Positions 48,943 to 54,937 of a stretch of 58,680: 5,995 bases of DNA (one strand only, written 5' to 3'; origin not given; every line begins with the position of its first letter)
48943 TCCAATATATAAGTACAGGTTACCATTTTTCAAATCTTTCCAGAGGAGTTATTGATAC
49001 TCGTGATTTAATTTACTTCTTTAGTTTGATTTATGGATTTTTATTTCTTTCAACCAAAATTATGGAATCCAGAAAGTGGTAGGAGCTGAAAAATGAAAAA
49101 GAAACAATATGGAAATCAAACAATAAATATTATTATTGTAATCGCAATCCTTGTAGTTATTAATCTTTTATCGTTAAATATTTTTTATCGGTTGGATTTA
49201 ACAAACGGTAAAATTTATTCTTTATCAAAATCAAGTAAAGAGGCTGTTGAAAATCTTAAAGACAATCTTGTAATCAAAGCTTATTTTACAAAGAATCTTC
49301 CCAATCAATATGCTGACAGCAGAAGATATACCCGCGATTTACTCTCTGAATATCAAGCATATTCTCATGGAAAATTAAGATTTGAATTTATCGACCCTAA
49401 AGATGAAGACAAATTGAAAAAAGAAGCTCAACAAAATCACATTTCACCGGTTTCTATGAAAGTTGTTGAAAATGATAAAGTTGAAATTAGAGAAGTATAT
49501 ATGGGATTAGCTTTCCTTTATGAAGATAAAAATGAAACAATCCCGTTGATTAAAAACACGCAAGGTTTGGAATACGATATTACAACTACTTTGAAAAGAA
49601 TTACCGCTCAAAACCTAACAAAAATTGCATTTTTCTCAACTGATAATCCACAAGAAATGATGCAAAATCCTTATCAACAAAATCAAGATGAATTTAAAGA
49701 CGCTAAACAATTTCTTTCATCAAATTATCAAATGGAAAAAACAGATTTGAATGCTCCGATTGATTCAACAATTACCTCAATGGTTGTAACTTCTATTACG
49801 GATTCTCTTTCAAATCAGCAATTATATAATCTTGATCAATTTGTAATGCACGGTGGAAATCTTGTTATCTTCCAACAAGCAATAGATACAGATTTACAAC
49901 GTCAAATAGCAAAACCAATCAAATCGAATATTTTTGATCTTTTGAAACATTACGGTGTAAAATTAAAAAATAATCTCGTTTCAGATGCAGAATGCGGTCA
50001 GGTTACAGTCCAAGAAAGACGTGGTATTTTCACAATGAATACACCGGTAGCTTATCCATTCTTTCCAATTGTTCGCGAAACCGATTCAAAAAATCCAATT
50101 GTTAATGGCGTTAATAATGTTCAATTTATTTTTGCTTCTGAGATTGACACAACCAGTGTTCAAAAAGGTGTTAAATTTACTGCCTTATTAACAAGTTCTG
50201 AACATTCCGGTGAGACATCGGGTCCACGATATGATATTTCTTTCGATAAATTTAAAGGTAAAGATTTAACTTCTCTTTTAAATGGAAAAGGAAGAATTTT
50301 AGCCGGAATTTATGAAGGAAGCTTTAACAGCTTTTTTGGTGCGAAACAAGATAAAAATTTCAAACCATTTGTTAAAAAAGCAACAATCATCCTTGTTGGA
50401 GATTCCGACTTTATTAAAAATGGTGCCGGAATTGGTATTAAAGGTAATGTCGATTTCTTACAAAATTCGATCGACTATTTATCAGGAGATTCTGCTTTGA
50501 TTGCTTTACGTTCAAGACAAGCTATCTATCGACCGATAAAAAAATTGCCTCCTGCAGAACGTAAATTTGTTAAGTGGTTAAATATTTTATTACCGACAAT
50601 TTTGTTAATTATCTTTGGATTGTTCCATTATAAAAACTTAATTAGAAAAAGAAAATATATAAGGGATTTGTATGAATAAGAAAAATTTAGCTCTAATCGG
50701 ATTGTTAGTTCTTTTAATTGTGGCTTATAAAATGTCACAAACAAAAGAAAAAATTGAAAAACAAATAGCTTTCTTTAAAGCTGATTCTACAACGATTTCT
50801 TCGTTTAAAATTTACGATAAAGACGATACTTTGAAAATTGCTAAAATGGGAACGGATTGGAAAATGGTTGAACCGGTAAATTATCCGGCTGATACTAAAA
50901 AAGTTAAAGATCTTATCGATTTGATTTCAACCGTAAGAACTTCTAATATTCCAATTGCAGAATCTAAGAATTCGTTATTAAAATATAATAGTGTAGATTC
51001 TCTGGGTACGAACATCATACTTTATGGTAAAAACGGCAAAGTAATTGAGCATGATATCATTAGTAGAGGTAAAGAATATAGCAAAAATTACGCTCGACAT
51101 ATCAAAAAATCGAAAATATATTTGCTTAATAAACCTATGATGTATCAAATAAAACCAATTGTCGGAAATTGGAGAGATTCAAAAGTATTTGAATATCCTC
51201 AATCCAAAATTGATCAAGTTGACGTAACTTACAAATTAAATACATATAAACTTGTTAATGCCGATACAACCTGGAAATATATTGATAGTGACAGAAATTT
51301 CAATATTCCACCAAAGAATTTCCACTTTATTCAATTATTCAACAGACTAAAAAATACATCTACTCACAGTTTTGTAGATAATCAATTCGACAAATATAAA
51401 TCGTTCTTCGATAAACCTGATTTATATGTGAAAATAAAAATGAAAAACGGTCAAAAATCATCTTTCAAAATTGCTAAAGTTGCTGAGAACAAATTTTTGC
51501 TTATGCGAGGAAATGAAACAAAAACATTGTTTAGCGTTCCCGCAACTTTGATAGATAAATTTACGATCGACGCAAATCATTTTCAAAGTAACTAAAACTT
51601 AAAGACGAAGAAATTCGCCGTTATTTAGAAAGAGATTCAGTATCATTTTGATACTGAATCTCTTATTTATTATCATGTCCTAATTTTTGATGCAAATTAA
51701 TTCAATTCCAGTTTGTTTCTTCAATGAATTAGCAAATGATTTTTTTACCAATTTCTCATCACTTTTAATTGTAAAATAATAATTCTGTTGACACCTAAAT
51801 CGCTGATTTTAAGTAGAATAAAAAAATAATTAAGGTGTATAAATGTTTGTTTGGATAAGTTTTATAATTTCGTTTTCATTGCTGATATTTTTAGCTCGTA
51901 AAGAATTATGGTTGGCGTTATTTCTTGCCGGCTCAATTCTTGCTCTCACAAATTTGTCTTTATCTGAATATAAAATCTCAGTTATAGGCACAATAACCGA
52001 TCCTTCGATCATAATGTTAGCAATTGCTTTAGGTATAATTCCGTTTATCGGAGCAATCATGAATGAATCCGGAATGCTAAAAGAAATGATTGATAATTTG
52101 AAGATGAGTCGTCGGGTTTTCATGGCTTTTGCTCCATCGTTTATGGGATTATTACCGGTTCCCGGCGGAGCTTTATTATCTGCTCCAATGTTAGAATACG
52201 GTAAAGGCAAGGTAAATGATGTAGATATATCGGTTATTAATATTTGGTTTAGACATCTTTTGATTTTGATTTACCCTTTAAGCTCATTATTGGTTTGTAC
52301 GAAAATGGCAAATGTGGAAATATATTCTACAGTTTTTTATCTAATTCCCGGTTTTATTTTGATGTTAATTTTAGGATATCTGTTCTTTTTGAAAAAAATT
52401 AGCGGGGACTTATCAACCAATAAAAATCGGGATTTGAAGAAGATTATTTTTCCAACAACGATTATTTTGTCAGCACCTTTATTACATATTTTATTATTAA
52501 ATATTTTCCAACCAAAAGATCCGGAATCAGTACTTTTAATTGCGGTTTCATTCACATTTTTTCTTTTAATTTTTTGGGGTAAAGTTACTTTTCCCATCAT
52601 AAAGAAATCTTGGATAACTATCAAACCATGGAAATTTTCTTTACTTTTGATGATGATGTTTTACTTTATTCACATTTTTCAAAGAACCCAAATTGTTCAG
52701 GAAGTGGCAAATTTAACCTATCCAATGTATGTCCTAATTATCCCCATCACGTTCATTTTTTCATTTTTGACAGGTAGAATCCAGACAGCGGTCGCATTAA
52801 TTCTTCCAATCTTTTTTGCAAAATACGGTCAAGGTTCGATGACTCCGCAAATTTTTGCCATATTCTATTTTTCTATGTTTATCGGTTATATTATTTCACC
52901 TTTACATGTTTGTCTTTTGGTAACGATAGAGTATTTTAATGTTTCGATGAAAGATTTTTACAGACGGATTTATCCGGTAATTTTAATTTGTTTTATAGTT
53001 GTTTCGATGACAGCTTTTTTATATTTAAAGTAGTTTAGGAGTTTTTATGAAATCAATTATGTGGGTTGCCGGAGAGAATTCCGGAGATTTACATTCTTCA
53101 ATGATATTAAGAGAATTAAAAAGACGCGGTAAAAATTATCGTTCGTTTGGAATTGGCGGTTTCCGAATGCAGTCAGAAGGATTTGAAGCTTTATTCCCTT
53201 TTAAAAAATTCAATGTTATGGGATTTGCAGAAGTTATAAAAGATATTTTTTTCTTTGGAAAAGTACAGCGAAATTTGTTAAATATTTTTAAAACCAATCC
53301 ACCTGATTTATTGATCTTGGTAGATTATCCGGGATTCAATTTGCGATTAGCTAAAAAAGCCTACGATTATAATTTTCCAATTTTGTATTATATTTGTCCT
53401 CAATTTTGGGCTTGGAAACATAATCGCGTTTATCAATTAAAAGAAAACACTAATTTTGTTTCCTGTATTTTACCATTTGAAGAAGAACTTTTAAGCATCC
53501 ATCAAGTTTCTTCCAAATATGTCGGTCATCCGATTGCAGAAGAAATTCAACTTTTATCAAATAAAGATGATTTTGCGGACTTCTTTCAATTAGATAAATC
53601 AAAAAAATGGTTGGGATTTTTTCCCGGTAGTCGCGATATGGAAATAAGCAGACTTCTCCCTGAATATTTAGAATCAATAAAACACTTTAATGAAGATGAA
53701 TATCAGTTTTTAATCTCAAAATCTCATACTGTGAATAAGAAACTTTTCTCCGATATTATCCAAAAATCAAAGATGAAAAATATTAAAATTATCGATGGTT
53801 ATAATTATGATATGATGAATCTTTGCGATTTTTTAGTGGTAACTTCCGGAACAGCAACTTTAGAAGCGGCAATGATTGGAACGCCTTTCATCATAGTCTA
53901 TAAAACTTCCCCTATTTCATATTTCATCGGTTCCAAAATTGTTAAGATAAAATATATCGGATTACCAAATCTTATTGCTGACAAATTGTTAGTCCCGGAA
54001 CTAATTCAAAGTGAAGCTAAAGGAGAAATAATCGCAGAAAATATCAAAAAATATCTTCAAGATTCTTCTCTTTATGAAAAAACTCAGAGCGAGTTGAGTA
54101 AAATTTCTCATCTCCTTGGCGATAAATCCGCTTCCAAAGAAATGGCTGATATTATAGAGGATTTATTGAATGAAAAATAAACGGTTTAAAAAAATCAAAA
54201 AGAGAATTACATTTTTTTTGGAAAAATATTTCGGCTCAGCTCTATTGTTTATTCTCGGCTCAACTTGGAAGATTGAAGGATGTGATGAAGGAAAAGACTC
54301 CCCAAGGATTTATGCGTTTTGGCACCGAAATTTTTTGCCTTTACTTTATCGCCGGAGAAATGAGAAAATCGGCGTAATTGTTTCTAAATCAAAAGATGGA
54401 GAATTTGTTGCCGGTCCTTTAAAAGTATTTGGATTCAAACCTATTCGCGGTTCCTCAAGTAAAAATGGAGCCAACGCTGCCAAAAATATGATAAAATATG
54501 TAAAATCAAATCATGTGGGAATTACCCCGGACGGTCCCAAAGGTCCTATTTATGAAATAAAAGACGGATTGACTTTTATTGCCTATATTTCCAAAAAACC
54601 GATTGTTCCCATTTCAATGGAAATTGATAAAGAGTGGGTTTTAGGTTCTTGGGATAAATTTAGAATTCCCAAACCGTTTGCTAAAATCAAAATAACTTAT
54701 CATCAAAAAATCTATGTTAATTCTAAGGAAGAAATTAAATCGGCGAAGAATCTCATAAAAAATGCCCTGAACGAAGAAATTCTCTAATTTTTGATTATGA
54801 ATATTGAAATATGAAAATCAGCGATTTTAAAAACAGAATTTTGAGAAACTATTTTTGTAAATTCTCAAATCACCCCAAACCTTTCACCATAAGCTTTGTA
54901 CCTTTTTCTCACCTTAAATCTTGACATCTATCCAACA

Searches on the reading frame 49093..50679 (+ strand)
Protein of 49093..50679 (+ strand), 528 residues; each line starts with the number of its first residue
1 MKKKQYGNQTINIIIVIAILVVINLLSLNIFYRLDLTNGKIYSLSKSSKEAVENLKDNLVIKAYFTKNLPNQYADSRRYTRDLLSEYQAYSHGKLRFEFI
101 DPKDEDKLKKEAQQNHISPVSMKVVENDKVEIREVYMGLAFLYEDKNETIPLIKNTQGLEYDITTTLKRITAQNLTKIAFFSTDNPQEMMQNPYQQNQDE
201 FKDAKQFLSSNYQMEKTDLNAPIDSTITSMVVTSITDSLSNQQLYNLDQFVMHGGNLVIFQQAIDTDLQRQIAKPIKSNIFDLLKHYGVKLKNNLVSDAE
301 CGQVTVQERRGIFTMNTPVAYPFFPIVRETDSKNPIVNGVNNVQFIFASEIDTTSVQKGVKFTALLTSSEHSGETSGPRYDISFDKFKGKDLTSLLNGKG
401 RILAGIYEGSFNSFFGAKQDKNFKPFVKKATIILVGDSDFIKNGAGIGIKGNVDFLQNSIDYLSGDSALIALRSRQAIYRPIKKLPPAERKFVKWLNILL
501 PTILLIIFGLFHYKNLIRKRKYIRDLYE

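Call 10: search_protein_families(library=pfam, proteins=[window:49093-50679:+])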
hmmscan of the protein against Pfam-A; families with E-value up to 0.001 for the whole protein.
window:49093-50679:+ (528 aa): 2 families
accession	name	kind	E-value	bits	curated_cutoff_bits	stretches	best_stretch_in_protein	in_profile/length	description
PF09822.16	ABC_transp_aux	-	5e-48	164.2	34.7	1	177-445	3-263/288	ABC-type uncharacterized transport system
PF23357.1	DUF7088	-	1.4e-26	93.1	27.8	1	39-141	2-104/105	Domain of unknown function (DUF7088)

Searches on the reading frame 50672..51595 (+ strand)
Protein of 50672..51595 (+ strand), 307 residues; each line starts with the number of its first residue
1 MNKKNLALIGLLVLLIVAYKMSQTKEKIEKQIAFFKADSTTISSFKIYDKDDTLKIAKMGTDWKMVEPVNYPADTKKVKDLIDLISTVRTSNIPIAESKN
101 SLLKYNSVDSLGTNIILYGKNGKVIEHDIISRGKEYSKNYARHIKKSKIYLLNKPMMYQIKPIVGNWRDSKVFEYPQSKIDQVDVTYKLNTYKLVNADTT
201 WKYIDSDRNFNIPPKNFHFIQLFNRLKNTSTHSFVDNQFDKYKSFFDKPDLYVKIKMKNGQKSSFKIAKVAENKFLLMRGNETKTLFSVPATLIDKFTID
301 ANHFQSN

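Call 10: search_protein_families(library=pfam, proteins=[window:50672-51595:+])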
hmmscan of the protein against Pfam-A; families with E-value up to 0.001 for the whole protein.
window:50672-51595:+ (307 aa): 1 family
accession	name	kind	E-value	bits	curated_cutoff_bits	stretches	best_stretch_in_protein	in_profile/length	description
PF14238.11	DUF4340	-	1.1e-16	62.1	25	1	63-249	1-183/183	Domain of unknown function (DUF4340)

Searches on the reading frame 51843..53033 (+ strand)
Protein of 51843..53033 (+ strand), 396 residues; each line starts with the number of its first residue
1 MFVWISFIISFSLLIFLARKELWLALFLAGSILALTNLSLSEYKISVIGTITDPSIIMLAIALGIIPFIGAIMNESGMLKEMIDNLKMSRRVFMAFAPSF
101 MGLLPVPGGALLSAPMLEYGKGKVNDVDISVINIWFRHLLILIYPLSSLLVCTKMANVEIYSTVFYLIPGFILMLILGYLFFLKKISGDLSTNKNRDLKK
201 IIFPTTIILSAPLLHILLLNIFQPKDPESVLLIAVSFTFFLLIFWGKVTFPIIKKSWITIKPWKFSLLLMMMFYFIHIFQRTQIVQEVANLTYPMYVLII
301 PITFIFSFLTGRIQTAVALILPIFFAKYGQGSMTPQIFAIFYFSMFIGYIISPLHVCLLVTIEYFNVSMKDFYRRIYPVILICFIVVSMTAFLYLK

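Call 10: search_protein_families(library=pfam, proteins=[window:51843-53033:+])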
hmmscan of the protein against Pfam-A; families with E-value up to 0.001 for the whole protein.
window:51843-53033:+ (396 aa): 1 family
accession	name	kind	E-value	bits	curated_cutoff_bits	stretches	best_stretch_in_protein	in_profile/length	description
PF04165.18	DUF401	-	6.7e-30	105.1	24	1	14-389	15-388/393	Protein of unknown function (DUF401)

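Call 31: search_protein_families(library=ncbifam, proteins=[window:51843-53033:+])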
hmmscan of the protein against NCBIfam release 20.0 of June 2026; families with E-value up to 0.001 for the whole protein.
window:51843-53033:+ (396 aa): 1 family
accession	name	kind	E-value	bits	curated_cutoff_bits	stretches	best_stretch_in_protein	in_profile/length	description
TIGR00529.1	AF0261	hypoth_equivalog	7.7e-37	127.5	378.4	1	8-390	6-383/387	TIGR00529 family membrane protein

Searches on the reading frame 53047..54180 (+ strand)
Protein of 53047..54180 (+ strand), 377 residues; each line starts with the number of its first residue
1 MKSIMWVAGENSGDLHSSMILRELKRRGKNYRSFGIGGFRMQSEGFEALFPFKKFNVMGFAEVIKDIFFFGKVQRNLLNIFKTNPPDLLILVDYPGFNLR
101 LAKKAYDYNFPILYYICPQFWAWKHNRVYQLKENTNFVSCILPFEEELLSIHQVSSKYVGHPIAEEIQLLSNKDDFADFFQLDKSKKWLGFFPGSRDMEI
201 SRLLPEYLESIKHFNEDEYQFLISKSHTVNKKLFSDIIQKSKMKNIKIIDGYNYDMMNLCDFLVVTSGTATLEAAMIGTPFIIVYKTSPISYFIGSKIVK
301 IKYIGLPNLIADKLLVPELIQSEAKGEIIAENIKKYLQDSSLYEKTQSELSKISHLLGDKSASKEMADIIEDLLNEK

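Call 11: search_protein_families(library=pfam, proteins=[window:53047-54180:+])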
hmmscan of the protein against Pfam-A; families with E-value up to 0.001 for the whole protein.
window:53047-54180:+ (377 aa): 1 family
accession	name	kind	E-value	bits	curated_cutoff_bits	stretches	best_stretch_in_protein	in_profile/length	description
PF02684.21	LpxB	-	1.4e-96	324.1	22.6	1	4-362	1-364/374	Lipid-A-disaccharide synthetase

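Call 37: find_related_loci(query=window:53047-54180:+, collection=genome_contigs, flank=10000)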
Query window:53047-54180:+ (377 aa) in genome_contigs; peptide patterns used: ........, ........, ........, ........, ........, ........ (x = any residue, [..] = any of these).
186 stretches matched a pattern; 120 encode a relative of the query (tblastn E <= 1e-3); the best 80 are kept; 80 distinct loci.
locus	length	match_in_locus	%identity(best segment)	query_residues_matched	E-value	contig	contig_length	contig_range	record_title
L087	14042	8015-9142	58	1-376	5e-153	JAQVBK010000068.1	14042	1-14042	MAG: Candidatus Cloacimonadota bacterium isolate STD2_63 NODE_16446_length_14042_cov_3.080201_Sandtown_D2, whole genome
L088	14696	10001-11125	55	2-376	4e-142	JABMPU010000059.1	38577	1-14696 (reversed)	MAG: Armatimonadota bacterium isolate bin.262 k141_2110030, whole genome shotgun sequence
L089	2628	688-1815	57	1-376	4e-149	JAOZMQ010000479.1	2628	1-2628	MAG: Candidatus Cloacimonadota bacterium isolate GMC3.metabat2.36 GMC3_25067_length_2628_cov_12.445006, whole genome sho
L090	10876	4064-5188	55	2-376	1e-140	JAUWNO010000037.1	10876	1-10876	MAG: Armatimonadota bacterium isolate CSMAG_2426 CSMAG_2426_k141_351127_length_10876_cov_8.1008, whole genome shotgun se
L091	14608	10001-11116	54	3-374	2e-139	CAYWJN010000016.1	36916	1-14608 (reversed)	MAG TPA_asm: uncultured Candidatus Cloacimonadota bacterium isolate binchicken_co65_20 genome assembly, contig: NODE_448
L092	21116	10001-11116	52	3-374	1e-138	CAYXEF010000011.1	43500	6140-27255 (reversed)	MAG TPA_asm: uncultured Candidatus Cloacimonadota bacterium isolate binchicken_co22_233 genome assembly, contig: NODE_91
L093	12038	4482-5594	54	4-374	7e-139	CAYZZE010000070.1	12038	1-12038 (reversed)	MAG TPA_asm: uncultured Candidatus Cloacimonadota bacterium isolate SRP257756_co1_236 genome assembly, contig: NODE_4782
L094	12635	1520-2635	55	4-374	5e-138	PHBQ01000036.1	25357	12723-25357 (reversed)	MAG: Candidatus Cloacimonetes bacterium HGW-Cloacimonetes-1 bjp_ig2103_scaffold_926, whole genome shotgun sequence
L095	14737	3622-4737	52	3-374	2e-136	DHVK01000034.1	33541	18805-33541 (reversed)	MAG TPA_asm: Cloacimonetes bacterium UBA5210 UBA5210_contig_31230, whole genome shotgun sequence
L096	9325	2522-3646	55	1-376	1e-136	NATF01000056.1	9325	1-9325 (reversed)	MAG: Candidatus Cloacimonas sp. 4484_275 ex4484_275_scaffold_21747, whole genome shotgun sequence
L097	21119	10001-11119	51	3-375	2e-136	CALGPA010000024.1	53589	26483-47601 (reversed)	MAG TPA_asm: uncultured bacterium isolate SRR7299214_bin.141_CONCOCT_v1.1_MAG genome assembly, contig: ERZ782921.110, wh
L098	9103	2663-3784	52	1-374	3e-135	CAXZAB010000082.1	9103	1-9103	MAG: uncultured bacterium isolate ERR13598994_concoct_48 genome assembly, contig: ERZ24875805.1489, whole genome shotgun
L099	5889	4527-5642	54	3-374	6e-136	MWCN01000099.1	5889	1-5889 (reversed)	MAG: Candidatus Cloacimonetes bacterium ADurb.Bin211 BWY18_contig000099, whole genome shotgun sequence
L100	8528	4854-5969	52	3-374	5e-135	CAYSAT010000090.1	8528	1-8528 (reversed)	MAG TPA_asm: uncultured Candidatus Cloacimonadota bacterium isolate binchicken_co115_39 genome assembly, contig: NODE_12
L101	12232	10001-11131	54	1-377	3e-134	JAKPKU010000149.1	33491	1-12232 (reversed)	MAG: Candidatus Cloacimonadota bacterium isolate JPAS_maxbin.145 k141_250967, whole genome shotgun sequence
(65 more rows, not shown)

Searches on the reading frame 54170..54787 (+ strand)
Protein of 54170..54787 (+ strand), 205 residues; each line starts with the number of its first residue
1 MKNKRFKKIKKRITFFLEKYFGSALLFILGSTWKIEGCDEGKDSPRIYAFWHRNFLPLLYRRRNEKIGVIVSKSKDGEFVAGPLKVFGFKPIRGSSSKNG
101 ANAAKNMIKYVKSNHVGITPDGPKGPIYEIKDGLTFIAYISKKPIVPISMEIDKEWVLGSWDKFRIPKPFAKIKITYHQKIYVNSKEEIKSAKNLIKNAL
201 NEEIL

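Call 11: search_protein_families(library=pfam, proteins=[window:54170-54787:+])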
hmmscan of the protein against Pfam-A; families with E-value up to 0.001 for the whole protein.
window:54170-54787:+ (205 aa): 1 family
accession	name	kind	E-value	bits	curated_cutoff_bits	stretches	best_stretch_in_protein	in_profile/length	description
PF04028.18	DUF374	-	3.5e-25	87.8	26.8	1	60-126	1-68/69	Domain of unknown function (DUF374)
